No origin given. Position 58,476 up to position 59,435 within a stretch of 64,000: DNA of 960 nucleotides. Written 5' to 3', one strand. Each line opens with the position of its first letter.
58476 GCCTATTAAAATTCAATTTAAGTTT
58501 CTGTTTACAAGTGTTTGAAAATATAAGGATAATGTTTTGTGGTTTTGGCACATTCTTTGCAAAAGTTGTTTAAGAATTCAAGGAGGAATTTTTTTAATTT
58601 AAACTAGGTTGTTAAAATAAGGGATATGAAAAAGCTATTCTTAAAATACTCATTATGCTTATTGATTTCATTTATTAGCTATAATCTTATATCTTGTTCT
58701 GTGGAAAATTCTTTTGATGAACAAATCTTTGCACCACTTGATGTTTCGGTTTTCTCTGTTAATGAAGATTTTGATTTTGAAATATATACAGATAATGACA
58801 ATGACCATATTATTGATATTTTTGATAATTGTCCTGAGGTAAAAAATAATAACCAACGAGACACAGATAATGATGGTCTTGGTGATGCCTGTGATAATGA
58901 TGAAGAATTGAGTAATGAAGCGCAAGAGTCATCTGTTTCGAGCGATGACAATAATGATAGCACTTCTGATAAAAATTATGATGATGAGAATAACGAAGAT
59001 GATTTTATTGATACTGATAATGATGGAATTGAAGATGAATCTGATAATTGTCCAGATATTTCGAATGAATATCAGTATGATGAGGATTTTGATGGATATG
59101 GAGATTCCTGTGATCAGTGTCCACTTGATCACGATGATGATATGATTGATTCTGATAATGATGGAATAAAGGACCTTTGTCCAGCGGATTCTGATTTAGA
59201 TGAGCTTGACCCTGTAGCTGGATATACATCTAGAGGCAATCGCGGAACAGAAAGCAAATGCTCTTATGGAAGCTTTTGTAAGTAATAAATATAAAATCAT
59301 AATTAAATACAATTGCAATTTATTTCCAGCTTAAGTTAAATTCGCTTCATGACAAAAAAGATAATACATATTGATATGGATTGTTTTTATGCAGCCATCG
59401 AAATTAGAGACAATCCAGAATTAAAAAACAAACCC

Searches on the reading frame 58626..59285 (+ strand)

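Call 33: search_protein_families(library=pfam, proteins=[window:58626-59285:+], max_evalue=0.01)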
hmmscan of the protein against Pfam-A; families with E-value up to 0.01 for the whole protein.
window:58626-59285:+ (219 aa): 1 family
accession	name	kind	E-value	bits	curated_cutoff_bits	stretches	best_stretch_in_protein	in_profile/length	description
PF02412.23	TSP_3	-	1.3e-08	34.8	25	1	129-150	15-36/36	Thrombospondin type 3 repeat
